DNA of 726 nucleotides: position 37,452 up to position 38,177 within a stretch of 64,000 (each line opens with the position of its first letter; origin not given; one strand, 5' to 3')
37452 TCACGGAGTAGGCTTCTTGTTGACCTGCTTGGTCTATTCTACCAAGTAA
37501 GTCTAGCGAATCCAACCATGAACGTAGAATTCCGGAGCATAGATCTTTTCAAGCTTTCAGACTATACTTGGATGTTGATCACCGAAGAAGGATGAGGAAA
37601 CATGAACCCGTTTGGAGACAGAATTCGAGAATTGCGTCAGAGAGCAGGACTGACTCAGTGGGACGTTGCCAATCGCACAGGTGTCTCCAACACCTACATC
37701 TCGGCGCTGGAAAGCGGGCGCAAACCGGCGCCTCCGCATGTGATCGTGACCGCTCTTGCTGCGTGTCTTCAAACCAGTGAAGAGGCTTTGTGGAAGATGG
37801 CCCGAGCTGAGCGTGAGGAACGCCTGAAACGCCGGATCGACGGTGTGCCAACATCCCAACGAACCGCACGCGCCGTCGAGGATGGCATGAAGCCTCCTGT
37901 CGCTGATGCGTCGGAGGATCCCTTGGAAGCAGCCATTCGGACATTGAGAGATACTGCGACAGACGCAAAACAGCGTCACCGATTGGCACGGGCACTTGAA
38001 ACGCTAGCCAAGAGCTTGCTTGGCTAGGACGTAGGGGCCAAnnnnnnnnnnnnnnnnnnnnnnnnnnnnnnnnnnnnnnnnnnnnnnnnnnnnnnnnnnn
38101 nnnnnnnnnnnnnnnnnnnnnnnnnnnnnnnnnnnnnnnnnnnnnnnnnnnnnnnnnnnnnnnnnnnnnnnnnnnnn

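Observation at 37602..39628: XRE repressor followed by a membrane sensor with a cytoplasmic trypsin-like protease: serine-protease analogue of BlaR1/BlaI or ImmA/ImmR?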

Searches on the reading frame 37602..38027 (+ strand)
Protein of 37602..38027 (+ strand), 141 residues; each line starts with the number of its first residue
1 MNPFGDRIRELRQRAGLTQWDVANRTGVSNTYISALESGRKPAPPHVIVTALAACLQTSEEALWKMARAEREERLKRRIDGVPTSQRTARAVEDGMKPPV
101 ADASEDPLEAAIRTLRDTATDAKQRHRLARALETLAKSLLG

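Call 3: search_protein_families(library=pfam, proteins=[window:37602-38027:+], max_evalue=1)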
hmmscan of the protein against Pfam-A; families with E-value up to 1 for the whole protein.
window:37602-38027:+ (141 aa): 6 families
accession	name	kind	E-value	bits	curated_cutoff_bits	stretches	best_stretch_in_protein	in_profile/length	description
PF13560.12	HTH_31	-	2.2e-14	54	27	1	4-61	2-59/64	Helix-turn-helix domain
PF01381.28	HTH_3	-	5.3e-10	39.6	23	1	8-59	1-51/55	Helix-turn-helix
PF12844.13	HTH_19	-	8.3e-09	35.7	30.2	1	5-52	1-47/64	Helix-turn-helix domain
PF13413.12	HTH_25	-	2.3e-05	24.6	24.6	1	8-40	2-34/62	Helix-turn-helix domain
PF13744.12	HTH_37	-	0.0032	17.7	27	1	7-40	22-55/80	Helix-turn-helix domain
PF02566.24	OsmC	-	0.17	12.7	27.5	1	39-81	3-44/100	OsmC-like protein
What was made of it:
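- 37602..38027 (+): XRE-family regulator gene, 141 aa. HTH_31 E=2.2e-14 (call 3).
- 37611..37772 (+): Helix-turn-helix DNA-binding domain (aa 4-57). Pfam (call 3).
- On XRE-family HTH regulators (Pfam HTH_31 / HTH_3): HTH_31 54 bits (cut-off 27) and HTH_3 39.6 bits (cut-off 23), call 3.
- Checked: XRE: Pfam HTH_31 E=2.2e-14 and HTH_3 E=5e-10, residues 4-61 (call 3).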

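Call 4: search_protein_families(library=ncbifam, proteins=[window:37602-38027:+], max_evalue=1)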
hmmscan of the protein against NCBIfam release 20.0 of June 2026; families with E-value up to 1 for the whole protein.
window:37602-38027:+ (141 aa): 22 families
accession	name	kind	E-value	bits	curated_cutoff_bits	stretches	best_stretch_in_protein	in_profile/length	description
TIGR03070.1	couple_hipB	subfamily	2.7e-09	36.8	71.65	1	4-41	3-40/58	type II toxin-antitoxin system Y4mF family antitoxin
NF006015.0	PRK08154.1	subfamily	6e-09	35.5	204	1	4-71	31-97/314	anaerobic benzoate catabolism transcriptional regulator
NF041951.1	phage_RstR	subfamily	1.8e-07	31.4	80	1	4-73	3-72/108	RstR family transcriptional repressor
NF041677.1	trans_regClgR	equivalog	7.8e-05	22.7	170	1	4-77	9-86/113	transcriptional regulator ClgR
NF007257.0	PRK09706.1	subfamily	0.00015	21.6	101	1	4-60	6-61/135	transcriptional repressor DicA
NF007408.0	PRK09943.1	equivalog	0.00082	19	211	1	5-40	9-44/185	HTH-type transcriptional regulator PuuR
TIGR03830.1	CxxCG_CxxCG_HTH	subfamily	0.0012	18.6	61.8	1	6-46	68-108/127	type II TA system antitoxin MqsA family protein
NF047948.1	male_kill_WMK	equivalog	0.0013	18.3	300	1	4-75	163-235/300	WO male-killing family protein Wmk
TIGR00673.1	cynS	equivalog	0.0022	18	113.3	1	6-84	11-88/150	cyanase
TIGR00270.2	TIGR00270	equivalog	0.0024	17.7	110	1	4-40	76-112/159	multiprotein bridging factor aMBF1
NF046032.1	TransRegSlrRBacil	equivalog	0.0047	17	250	1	5-59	3-57/149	HTH-type transcriptional regulator SlrR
NF010465.0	PRK13890.1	equivalog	0.005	16.9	96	1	10-71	12-72/121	conjugal transfer protein TrbA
NF038139.1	Reg_Aceta_RamB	equivalog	0.0066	15.1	700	1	5-48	4-47/465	acetate metabolism transcriptional regulator RamB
NF047542.1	telomere_Tap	equivalog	0.0068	15.1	600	1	9-126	23-140/695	telomere-associated protein Tap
TIGR02612.1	mob_myst_A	hypoth_equivalog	0.013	15.3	122.6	1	7-38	29-60/150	mobile mystery protein A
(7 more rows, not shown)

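Call 49: find_homologous_proteins(query=window:37602-38027:+, max_evalue=0.00001)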
Query window:37602-38027:+ (141 aa): 103 proteins with E <= 0.00001 among 195 candidates.
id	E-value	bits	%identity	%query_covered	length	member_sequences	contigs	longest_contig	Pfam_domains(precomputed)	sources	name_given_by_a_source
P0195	3.4e-83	294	99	100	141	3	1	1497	PF12844.14,PF01381.29,PF13560.13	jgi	jgi:transcriptional regulator with XRE-family HTH domain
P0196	1.6e-61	224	78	100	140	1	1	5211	PF12844.14,PF01381.29,PF13560.13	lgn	-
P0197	2.7e-61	223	77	100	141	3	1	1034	PF12844.14,PF01381.29,PF13560.13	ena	-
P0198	1.0e-60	221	79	99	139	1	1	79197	PF12844.14,PF13413.13,PF01381.29,PF24250.2,PF13560.13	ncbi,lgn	-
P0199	1.7e-60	221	77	100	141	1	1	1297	PF12844.14,PF01381.29,PF13560.13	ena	-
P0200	6.9e-60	219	77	100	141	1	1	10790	PF12844.14,PF01381.29,PF13560.13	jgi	-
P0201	7.5e-60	218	78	99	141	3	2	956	PF12844.14,PF01381.29,PF13560.13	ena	-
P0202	5.1e-57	209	75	100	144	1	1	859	PF12844.14,PF01381.29,PF13560.13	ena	-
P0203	7.1e-57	209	75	100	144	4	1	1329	PF12844.14,PF01381.29,PF13560.13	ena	-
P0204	2.6e-56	207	74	100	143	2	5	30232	PF12844.14,PF01381.29,PF13560.13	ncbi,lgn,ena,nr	ncbi:helix-turn-helix transcriptional regulator [Candidatus Bipolaricaulota bacterium]|nr:helix-turn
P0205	3.2e-56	207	74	99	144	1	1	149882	PF12844.14,PF01381.29,PF13560.13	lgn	-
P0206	4.9e-56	206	75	100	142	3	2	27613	PF12844.14,PF13413.13,PF01381.29,PF13560.13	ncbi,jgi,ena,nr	ncbi:helix-turn-helix transcriptional regulator [Candidatus Bipolaricaulota bacterium]|jgi:transcrip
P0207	9.5e-56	205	74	100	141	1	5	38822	PF12844.14,PF13413.13,PF01381.29,PF13560.13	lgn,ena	-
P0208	1.3e-55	205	74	100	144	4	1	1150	PF12844.14,PF01381.29,PF13560.13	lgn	-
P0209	5.9e-54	199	72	100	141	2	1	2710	PF12844.14,PF01381.29,PF13560.13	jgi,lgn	-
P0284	1.7e-27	114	49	96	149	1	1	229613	PF12844.14,PF13413.13,PF01381.29,PF24250.2,PF13560.13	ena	-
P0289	2.8e-25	107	45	96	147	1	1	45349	PF12844.14,PF13413.13,PF01381.29,PF24250.2,PF13560.13,PF13443.13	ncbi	ncbi:MAG: helix-turn-helix transcriptional regulator [Candidatus Bipolaricaulota bacterium]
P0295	1.0e-23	102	43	96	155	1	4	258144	PF12844.14,PF01381.29,PF13560.13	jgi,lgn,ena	jgi:transcriptional regulator with XRE-family HTH domain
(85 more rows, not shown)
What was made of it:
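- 37602..38027 (+): 103 homologues, and all the named ones are Candidatus Bipolaricaulota (call 49).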

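Call 50: find_encoding_contigs(protein=P0295, flank=4000, max_places=2)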
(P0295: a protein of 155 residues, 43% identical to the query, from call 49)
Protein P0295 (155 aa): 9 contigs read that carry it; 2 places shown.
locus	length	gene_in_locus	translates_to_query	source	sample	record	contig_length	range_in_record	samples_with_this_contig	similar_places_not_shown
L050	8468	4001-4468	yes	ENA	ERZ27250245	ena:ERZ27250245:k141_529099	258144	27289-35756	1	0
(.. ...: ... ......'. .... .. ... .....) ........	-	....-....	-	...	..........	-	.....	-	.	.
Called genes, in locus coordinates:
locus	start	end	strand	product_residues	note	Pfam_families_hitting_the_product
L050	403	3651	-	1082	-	-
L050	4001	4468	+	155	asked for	PF12844:HTH_19 (weak), PF13560:HTH_31, PF01381:HTH_3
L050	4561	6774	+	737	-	-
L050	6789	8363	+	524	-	-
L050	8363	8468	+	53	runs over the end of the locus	-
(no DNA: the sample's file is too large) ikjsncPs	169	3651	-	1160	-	-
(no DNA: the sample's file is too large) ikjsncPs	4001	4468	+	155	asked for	PF12844:HTH_19 (weak), PF13560:HTH_31, PF01381:HTH_3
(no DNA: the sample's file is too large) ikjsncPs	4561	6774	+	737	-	-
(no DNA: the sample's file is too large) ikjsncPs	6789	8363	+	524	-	-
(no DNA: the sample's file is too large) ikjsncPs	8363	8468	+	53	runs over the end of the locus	-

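Call 51: find_encoding_contigs(protein=P0284, flank=4000, max_places=2)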
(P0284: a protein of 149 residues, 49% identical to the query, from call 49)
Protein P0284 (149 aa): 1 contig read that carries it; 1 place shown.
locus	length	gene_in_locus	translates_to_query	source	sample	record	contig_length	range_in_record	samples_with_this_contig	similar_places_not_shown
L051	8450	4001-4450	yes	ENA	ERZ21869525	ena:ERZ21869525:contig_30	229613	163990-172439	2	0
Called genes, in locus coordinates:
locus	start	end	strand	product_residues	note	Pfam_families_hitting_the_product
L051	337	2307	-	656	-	PF04151:PPC (weak), PF09826:Beta_propel (faint), PF08309:LVIVD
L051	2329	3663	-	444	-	-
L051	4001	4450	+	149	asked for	PF24250:HVO_2718 (weak), PF12844:HTH_19, PF13560:HTH_31, PF01381:HTH_3, PF13413:HTH_25 (weak)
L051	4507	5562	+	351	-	PF13365:Trypsin_2 (weak)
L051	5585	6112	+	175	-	-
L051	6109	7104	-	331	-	PF01370:Epimerase (weak)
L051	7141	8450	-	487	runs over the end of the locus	PF01523:PmbA_TldD_1st, PF19290:PmbA_TldD_2nd, PF19289:PmbA_TldD_3rd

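Call 52: find_encoding_contigs(protein=P0289, flank=4000, max_places=2)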
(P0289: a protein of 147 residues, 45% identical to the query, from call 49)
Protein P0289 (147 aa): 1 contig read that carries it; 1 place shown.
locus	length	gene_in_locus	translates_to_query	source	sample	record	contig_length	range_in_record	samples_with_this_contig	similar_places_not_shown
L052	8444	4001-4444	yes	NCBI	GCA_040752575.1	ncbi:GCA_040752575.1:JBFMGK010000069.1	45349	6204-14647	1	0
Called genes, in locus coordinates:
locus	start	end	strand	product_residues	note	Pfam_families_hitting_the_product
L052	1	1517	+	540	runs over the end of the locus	PF06418:CTP_synth_N, PF00117:GATase, PF07722:Peptidase_C26 (weak)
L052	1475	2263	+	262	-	-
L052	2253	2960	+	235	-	PF00005:ABC_tran, PF13304:AAA_21 (faint), PF12399:BCA_ABC_TP_C (weak)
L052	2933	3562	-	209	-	-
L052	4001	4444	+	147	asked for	PF12844:HTH_19, PF13560:HTH_31, PF24250:HVO_2718 (weak), PF01381:HTH_3, PF13413:HTH_25 (weak), PF13443:HTH_26 (faint)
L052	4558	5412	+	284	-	-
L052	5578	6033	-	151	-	PF02525:Flavodoxin_2 (faint), PF03358:FMN_red, PF00258:Flavodoxin_1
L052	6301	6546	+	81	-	-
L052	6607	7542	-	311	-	-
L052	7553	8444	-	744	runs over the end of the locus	PF02369:Big_1 (faint), PF13620:CarboxypepD_reg, PF13715:CarbopepD_reg_2 (weak)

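Call 57: search_protein_families(library=padloc, proteins=[window:37602-38027:+], max_evalue=0.01)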
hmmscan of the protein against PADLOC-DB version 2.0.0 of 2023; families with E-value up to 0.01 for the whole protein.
window:37602-38027:+ (141 aa): 14 families
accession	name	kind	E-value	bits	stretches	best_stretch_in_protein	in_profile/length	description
PDLC04142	capH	-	6.1e-11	41.3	1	1-80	4-74/103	capH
PDLC02926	HTH_VI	-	3e-10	38.2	1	4-79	2-76/92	-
PDLC03953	RmrA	-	2.5e-06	25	1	3-56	5-57/373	-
PDLC03665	Control_protein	-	7.4e-06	24.1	1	4-41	9-47/77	control protein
PDLC03949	RmrA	-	9.7e-06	22.7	1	7-65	6-63/363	-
PDLC03952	RmrA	-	2e-05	21.6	1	6-57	25-75/395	-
PDLC03954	RmrA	-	2.5e-05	21.4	1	5-88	12-96/380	-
PDLC03664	Control_protein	-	3.1e-05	22.4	1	4-43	14-53/74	control protein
PDLC03951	RmrA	-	0.00013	19.1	1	5-72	10-76/400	-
PDLC03947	RmrA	-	0.00074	16.4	1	4-65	12-72/383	-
PDLC03946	RmrA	-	0.00083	16.2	1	6-62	5-60/357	-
PDLC03943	RmrA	-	0.0014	15.8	1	5-69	4-67/370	-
PDLC03944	RmrA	-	0.002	15.3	1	5-57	8-59/384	-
PDLC03668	Control_protein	-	0.0095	14.4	0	8-38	13-43/79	control protein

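Call 58: search_protein_families(library=phrogs, proteins=[window:37602-38027:+], max_evalue=0.01)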
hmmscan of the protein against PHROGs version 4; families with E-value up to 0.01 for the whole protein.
window:37602-38027:+ (141 aa): 28 families (the best 25 are shown)
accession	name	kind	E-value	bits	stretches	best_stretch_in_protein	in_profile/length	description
phrog_5823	-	transcription regulation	4.8e-11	43.4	1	4-132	7-132/404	transcriptional regulator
phrog_8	-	transcription regulation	8.6e-11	42.9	1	1-56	74-128/346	transcriptional regulator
phrog_3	-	transcription regulation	3e-10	41.4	1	1-120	86-205/430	transcriptional repressor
phrog_6831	-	transcription regulation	3.1e-08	34.5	1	8-55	11-57/68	transcriptional regulator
phrog_2967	-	transcription regulation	6e-08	33.5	1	1-70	8-76/225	transcriptional regulator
phrog_2328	-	transcription regulation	2.6e-07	31.4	1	3-57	15-68/128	transcriptional repressor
phrog_2439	-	transcription regulation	3e-07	30.7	1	5-65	9-68/367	transcriptional regulator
phrog_1373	-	transcription regulation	4.9e-07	30.9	1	5-41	65-101/166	transcriptional regulator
phrog_2104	-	unknown function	8.3e-07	30.2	1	7-41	43-77/103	-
phrog_7950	-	transcription regulation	1.1e-05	26.4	1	7-38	11-42/68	transcriptional repressor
phrog_7241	-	transcription regulation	1.2e-05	26.4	1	8-63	66-120/122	transcriptional regulator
phrog_955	-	DNA, RNA and nucleotide metabolism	8.7e-05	23.3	1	4-76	25-99/142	HTH DNA binding protein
phrog_14076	-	transcription regulation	9.3e-05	23.9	1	6-48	16-61/86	transcriptional regulator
phrog_9908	-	DNA, RNA and nucleotide metabolism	0.0002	21.6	1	6-73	16-86/282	DNA binding protein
phrog_2339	-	DNA, RNA and nucleotide metabolism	0.00031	21.7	1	7-40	29-62/98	HTH DNA binding protein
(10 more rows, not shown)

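Call 64: predict_structure(alignment_id=A6)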
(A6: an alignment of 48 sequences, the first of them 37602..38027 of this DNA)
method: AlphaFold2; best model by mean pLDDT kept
length: 141 residues; sequences in the alignment: 48
mean_pLDDT: 83.8   pTM: 0.55
mean pLDDT of the five models: 83.8, 82.3, 81.5, 80.5, 78.6
residues with pLDDT >= 90: 76; 70-90: 43; 50-70: 6; < 50: 16
segments of 3 or more residues with pLDDT < 50: 89-104
pLDDT, mean of each block of 10 residues (from residue 1): 89 95 95 93 94 95 94 89 65 43 62 83 88 90 76
secondary structure, 60 per line:
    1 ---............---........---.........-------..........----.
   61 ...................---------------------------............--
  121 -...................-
elements in order: H4-15 H19-26 H30-38 H46-55 H60-79 H107-118 H122-140
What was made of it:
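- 37611..37772 (+): AF2 helices 4-15, 19-26, 30-38, 46-55 with pLDDT above 90 (call 64).
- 37779..37862 (+): Family-specific extension (aa 60-87): long helix alpha-5 with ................, then the invariant G81-x-P83-T-S85-x-R87 motif. Candidate docking or cleavage element. The helix spans 60-79 and the motif lies just after it (call 64).
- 37920..38021 (+): Conserved C-terminal helical hairpin (aa 107-140). Probable oligomerisation element. Helices 107-118 and 122-140 (call 64).
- On LexA/CI-type self-cleaving repressors (Peptidase_S24): The tail is a linker plus a two-helix hairpin (calls 3, 64).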

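Call 67: fold_search(model_id=the predicted structure, library=pdb)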
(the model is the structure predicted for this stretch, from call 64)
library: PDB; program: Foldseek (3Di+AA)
matches with E <= 10: 619; with E <= 0.001: 4
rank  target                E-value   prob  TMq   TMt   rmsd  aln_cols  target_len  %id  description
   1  9a7f_A                9.7e-05  1.00  0.46  0.48  14.3       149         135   21  Integrative model of RGHR-DLDH1 by crosslinking MS and deep learning (released 2024-09-18)
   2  6jq1_B                5.5e-04  1.00  0.42  0.46   2.0        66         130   33  Crystal Structure of DdrO from Deinococcus geothermalis (released 2019-08-28)
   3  1b0n_A                6.1e-04  1.00  0.41  0.55  16.3       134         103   16  SINR PROTEIN/SINI PROTEIN COMPLEX (released 1999-01-13)
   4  1y7y_B                8.6e-04  1.00  0.40  0.83   1.1        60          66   33  High-resolution crystal structure of the restriction-modification controller protein C.AhdI from Aeromonas hydrophila (released 2005-02-22)
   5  3zkc_B                1.0e-03  1.00  0.41  0.89   1.2        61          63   26  Crystal structure of the master regulator for biofilm formation SinR in complex with DNA. (released 2013-03-06)
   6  3jxb_C                1.1e-03  1.00  0.42  0.85   1.2        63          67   32  Crystal structure of the P22 c2 repressor protein in complex with synthetic operator 9C (released 2010-01-19)
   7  6jq1_A                1.2e-03  1.00  0.41  0.45   1.6        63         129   35  Crystal Structure of DdrO from Deinococcus geothermalis (released 2019-08-28)
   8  7t5u                  1.3e-03  1.00  0.42  0.86   2.0        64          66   30  Structure of E. coli MS115-1 CapH N-terminal domain (released 2022-09-14)
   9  2b5a_A                1.3e-03  1.00  0.40  0.71   2.5        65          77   23  C.BclI, Control Element of the BclI Restriction-Modification System (released 2006-01-03)
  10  8p8o_F                1.4e-03  1.00  0.41  0.41   5.9        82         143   24  M. tuberculosis dUTPase - Stl1-159 (StlNT) complex structure (released 2024-11-27)
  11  2b5a_B                1.5e-03  1.00  0.41  0.75   2.4        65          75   23  C.BclI, Control Element of the BclI Restriction-Modification System (released 2006-01-03)
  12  6rnz_A                1.6e-03  1.00  0.41  0.84   1.6        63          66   33  Crystal structure of the N-terminal HTH DNA-binding domain of the essential repressor DdrO from radiation-resistant De (released 2019-10-09)
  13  1y7y_A                1.9e-03  1.00  0.40  0.79   1.1        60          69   33  High-resolution crystal structure of the restriction-modification controller protein C.AhdI from Aeromonas hydrophila (released 2005-02-22)
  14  3qq6_B                2.0e-03  1.00  0.41  0.83   1.0        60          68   27  The N-terminal DNA binding domain of SinR from Bacillus subtilis (released 2011-06-15)
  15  2b5a_C                2.0e-03  1.00  0.41  0.73   3.1        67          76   24  C.BclI, Control Element of the BclI Restriction-Modification System (released 2006-01-03)
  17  1adr_MODEL_1_A        2.5e-03  1.00  0.42  0.75   1.8        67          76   33  DETERMINATION OF THE NUCLEAR MAGNETIC RESONANCE STRUCTURE OF THE DNA-BINDING DOMAIN OF THE P22 C2 REPRESSOR (1 (released 1994-01-31)
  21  3jxb_D                3.1e-03  1.00  0.41  0.86   1.2        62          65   32  Crystal structure of the P22 c2 repressor protein in complex with synthetic operator 9C (released 2010-01-19)
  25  2r1j_L                3.7e-03  1.00  0.42  0.86   1.2        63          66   32  Crystal Structure of the P22 c2 Repressor protein in complex with the synthetic operator 9T (released 2008-04-29)
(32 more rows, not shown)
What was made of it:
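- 37611..37772 (+): Foldseek matches to DdrO, SinR, C.AhdI, P22 c2 and the CapH N-terminal domain (call 67).
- On XRE-family HTH regulators (Pfam HTH_31 / HTH_3): AF2 helices and Foldseek hits to P22 c2, SinR and DdrO (calls 64, 67).
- This is the build of known protease-cleaved repressors such as DdrO and CapH, which are also among its closest HTH matches (calls 57, 67).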
